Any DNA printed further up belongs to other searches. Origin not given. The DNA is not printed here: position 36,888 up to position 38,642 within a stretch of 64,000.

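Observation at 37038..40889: Three-gene module of uncharacterised proteins: two tandem 'RPHP'-motif GT-B proteins plus an APH-fold kinase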

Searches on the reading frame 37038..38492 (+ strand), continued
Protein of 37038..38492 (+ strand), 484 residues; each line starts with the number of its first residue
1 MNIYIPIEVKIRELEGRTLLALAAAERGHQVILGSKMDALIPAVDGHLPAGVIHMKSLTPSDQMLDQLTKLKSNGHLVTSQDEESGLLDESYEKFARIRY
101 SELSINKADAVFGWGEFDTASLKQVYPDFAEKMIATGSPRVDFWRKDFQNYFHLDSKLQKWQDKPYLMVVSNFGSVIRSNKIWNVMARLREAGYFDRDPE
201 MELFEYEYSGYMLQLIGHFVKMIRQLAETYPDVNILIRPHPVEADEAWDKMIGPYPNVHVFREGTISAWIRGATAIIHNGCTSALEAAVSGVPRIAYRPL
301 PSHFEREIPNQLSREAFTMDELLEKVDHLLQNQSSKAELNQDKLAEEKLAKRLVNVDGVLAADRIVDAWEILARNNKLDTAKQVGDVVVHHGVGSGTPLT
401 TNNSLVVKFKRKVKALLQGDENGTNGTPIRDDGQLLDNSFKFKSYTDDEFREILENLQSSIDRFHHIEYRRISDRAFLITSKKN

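Call 42: fold_search(model_id=the predicted structure, library=pdb)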
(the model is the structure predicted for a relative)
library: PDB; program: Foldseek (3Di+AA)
matches with E <= 10: 1208; with E <= 0.001: 212
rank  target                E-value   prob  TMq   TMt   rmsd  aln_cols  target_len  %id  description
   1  1f6d_D                2.6e-10  1.00  0.47  0.58   6.2       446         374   13  THE STRUCTURE OF UDP-N-ACETYLGLUCOSAMINE 2-EPIMERASE FROM E. COLI. (released 2000-12-13)
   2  3ot5_A                6.7e-10  1.00  0.48  0.60   6.7       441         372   13  2.2 Angstrom Resolution Crystal Structure of putative UDP-N-acetylglucosamine 2-epimerase from Listeria monocytogenes (released 2010-09-22)
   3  1f6d_A                1.1e-09  1.00  0.48  0.58   6.3       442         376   12  THE STRUCTURE OF UDP-N-ACETYLGLUCOSAMINE 2-EPIMERASE FROM E. COLI. (released 2000-12-13)
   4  3beo_A                1.1e-09  1.00  0.43  0.53   7.3       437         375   13  A Structural Basis for the allosteric regulation of non-hydrolyzing UDP-GlcNAc 2-epimerases (released 2008-02-19)
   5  3ot5_D                1.2e-09  1.00  0.48  0.60   6.6       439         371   13  2.2 Angstrom Resolution Crystal Structure of putative UDP-N-acetylglucosamine 2-epimerase from Listeria monocytogenes (released 2010-09-22)
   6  5enz_B                1.3e-09  1.00  0.44  0.54   7.3       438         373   14  S. aureus MnaA-UDP co-structure (released 2016-04-27)
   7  1f6d_B                2.4e-09  1.00  0.45  0.55   7.0       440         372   13  THE STRUCTURE OF UDP-N-ACETYLGLUCOSAMINE 2-EPIMERASE FROM E. COLI. (released 2000-12-13)
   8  9cm8_A                2.6e-09  1.00  0.48  0.60   7.0       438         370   12  UDP-GlcNAc 2-epimerase MnaA of Paenibacillus alvei (released 2024-10-02)
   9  8ahe_A                2.9e-09  1.00  0.46  0.58   7.5       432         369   13  PAC-FragmentDEL: Photoactivated covalent capture of DNA encoded fragments for hit discovery (released 2022-09-14)
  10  7vz6_H                3.9e-09  1.00  0.44  0.55   6.9       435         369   12  The crystal structure of Non-hydrolyzing UDPGlcNAc 2-epimerase in complex with UDP-glucose (released 2022-11-16)
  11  3dzc_A                4.1e-09  1.00  0.46  0.57   6.9       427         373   12  2.35 Angstrom resolution structure of WecB (VC0917), a UDP-N-acetylglucosamine 2-epimerase from Vibrio cholerae. (released 2008-08-12)
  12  1v4v_A                4.4e-09  1.00  0.46  0.56   8.0       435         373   14  Crystal Structure Of UDP-N-Acetylglucosamine 2-Epimerase From Thermus Thermophilus HB8 (released 2003-12-02)
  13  4fkz_B                4.4e-09  1.00  0.43  0.53   7.0       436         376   12  Crystal structure of Bacillus subtilis UDP-GlcNAc 2-epimerase in complex with UDP-GlcNAc and UDP (released 2013-05-08)
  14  7vz6_D                4.4e-09  1.00  0.42  0.54   7.3       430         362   13  The crystal structure of Non-hydrolyzing UDPGlcNAc 2-epimerase in complex with UDP-glucose (released 2022-11-16)
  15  3ot5_C                5.7e-09  1.00  0.45  0.55   7.2       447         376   12  2.2 Angstrom Resolution Crystal Structure of putative UDP-N-acetylglucosamine 2-epimerase from Listeria monocytogenes (released 2010-09-22)
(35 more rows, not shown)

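Call 58: search_protein_families(library=ncbifam, proteins=[L009:11927-12682:+, L009:12698-13678:+], max_evalue=0.001)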
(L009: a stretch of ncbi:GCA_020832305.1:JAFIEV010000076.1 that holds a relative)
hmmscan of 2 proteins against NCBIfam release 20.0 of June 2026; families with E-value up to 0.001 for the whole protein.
L009:11927-12682:+ (251 aa): 0 families

L009:12698-13678:+ (326 aa): 0 families

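Call 74: search_solved_structures(query=A1, max_evalue=10, show_alignments=3)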
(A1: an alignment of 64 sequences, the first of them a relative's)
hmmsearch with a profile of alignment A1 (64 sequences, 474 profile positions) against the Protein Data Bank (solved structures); distinct sequences matched with E-value up to 10: 3.
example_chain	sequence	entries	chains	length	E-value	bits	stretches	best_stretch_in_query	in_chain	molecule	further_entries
4q6i_C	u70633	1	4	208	0.38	12.5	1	21-61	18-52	T-cell surface glycoprotein CD4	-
8z7n_C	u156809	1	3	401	0.95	11.2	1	21-60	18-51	T-cell surface glycoprotein CD4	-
9oaj_C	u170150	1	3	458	1.1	11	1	21-60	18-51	T-cell surface glycoprotein CD4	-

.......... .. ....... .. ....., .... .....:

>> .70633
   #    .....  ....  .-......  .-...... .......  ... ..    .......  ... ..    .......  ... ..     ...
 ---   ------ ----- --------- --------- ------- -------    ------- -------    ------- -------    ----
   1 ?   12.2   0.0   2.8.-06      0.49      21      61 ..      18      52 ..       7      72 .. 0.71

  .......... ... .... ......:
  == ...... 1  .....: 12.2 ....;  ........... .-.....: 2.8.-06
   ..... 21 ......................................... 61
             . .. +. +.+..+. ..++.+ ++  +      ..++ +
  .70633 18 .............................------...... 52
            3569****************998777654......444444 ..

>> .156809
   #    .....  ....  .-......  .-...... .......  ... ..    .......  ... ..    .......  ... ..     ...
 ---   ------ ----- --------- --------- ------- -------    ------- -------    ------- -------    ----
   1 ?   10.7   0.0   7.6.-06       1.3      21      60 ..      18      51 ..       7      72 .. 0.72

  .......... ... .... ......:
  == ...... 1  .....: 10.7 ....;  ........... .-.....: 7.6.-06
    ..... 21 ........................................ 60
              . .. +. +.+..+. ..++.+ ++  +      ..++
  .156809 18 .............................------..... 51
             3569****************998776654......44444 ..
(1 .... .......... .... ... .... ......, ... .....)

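Call 80: search_dna_similar(query=window:37038-38492:+, collection=plasmids, mode=protein, max_evalue=0.001, max_rows=20)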
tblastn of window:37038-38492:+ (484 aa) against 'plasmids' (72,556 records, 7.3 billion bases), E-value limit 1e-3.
Records with a match: 1; places in all: 1; records where one place covers at least 80% of the query: 0.
Best place of each record, by identity: <60% 1.
By first word of the organism name: Azospirillum 1.
By predicted mobility (MOB-suite, as given by PLSDB): non-mobilizable 1.
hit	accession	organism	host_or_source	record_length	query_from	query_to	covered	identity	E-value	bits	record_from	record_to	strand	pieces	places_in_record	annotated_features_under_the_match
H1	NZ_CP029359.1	Azospirillum thermophilum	cell culture,hot spring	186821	131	333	42%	25.2%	2e-10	71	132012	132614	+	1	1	surface carbohydrate biosynthesis protein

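Call 81: get_annotated_region(hit=H1, flank=12000)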
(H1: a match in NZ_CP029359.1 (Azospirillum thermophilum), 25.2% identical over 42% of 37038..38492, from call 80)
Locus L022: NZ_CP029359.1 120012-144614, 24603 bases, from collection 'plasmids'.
description: Azospirillum thermophilum strain CFH 70021 plasmid unnamed4
organism: Azospirillum thermophilum (NCBI taxid 2202148)
taxonomy: Bacteria; Pseudomonadota; Alphaproteobacteria; Rhodospirillales; Azospirillaceae; Azospirillum; Azospirillum thermophilum
host: -; source: cell culture,hot spring; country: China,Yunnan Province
typing (MOB-suite, as given by PLSDB): non-mobilizable
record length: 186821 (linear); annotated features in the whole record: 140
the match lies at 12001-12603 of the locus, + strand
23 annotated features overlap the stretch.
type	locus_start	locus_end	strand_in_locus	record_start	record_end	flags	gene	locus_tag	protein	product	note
CDS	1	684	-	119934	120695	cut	-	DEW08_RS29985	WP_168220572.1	TylF/MycF/NovP-related O-methyltransferase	-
CDS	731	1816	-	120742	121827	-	-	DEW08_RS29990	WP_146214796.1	HAD hydrolase family protein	-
CDS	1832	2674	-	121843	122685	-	-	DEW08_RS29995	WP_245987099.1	N-acetylneuraminate synthase family protein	GO:0016051 - carbohydrate biosynthetic process [Evidence IEA]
CDS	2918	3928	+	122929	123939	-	-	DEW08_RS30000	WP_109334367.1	NAD-dependent 4,6-dehydratase LegB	-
CDS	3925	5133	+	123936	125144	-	-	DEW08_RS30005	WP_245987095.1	LegC family aminotransferase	-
CDS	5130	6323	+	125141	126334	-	neuC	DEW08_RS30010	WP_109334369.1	UDP-N-acetylglucosamine 2-epimerase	GO:0006047 - UDP-N-acetylglucosamine metabolic process [Evidence IEA]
CDS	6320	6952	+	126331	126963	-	-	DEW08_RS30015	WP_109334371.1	acetyltransferase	-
CDS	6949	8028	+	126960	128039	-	-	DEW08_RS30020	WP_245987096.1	nucleotidyltransferase family protein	-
CDS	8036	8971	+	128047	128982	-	-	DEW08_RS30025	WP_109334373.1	hypothetical protein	-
CDS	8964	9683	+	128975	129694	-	-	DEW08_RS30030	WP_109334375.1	acylneuraminate cytidylyltransferase family protein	-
CDS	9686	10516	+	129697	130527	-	-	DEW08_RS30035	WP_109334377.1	SDR family oxidoreductase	-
CDS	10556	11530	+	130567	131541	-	-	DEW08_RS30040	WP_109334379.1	methyltransferase domain-containing protein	-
CDS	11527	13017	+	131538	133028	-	-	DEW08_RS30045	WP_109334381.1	surface carbohydrate biosynthesis protein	GO:0000271 - polysaccharide biosynthetic process [Evidence IEA]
CDS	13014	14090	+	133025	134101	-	neuB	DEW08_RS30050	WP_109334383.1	N-acetylneuraminate synthase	GO:0016051 - carbohydrate biosynthetic process [Evidence IEA]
CDS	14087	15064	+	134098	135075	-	-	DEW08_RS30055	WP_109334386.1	imidazole glycerol phosphate synthase cyclase subunit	-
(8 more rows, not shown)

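Call 92: search_protein_families(library=pfam, alignment_id=A1, max_evalue=1)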
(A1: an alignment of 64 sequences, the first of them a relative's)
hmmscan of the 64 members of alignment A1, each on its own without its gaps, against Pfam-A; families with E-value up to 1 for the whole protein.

A. member 1, P0001 (484 aa): 2 families
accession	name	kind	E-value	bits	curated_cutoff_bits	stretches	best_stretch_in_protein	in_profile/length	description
PF02684.21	LpxB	-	0.014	14.7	22.6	1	215-297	202-287/374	Lipid-A-disaccharide synthetase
PF06722.18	EryCIII-like_C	-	0.45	10.9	31.7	0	266-296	41-72/145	Erythromycin biosynthesis protein CIII-like, C-terminal domain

B. families by the number of members that match (of 64 scanned): 42 families (the first 25 are shown)
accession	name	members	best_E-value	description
PF04464.20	Glyphos_transf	12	0.0018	CDP-Glycerol:Poly(glycerophosphate) glycerophosphotransferase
PF04007.18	DUF354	7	0.00038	Protein of unknown function (DUF354)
PF02684.21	LpxB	6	0.013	Lipid-A-disaccharide synthetase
PF20471.4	DUF6716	6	0.018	Putative glycosyltransferase (DUF6716)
PF20862.2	DUF6843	4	0.033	Family of unknown function (DUF6843)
PF17649.6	VPS38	2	0.00019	Vacuolar protein sorting 38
PF00534.26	Glycos_transf_1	2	0.0087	Glycosyl transferases group 1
PF25118.1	EFL1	2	0.024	Elongation factor-like GTPase 1-like domain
PF06722.18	EryCIII-like_C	2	0.22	Erythromycin biosynthesis protein CIII-like, C-terminal domain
PF05384.16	DegS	1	0.0014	Sensor protein DegS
PF08657.15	DASH_Spc34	1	0.0038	DASH complex subunit Spc34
PF02582.19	DUF155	1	0.014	RMND1/Sif2-Sif3/Mrx10, DUF155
PF11997.14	DUF3492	1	0.024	Domain of unknown function (DUF3492)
PF11271.13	PorA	1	0.027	Porin PorA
PF16679.11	CDT1_C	1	0.034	DNA replication factor Cdt1 C-terminal domain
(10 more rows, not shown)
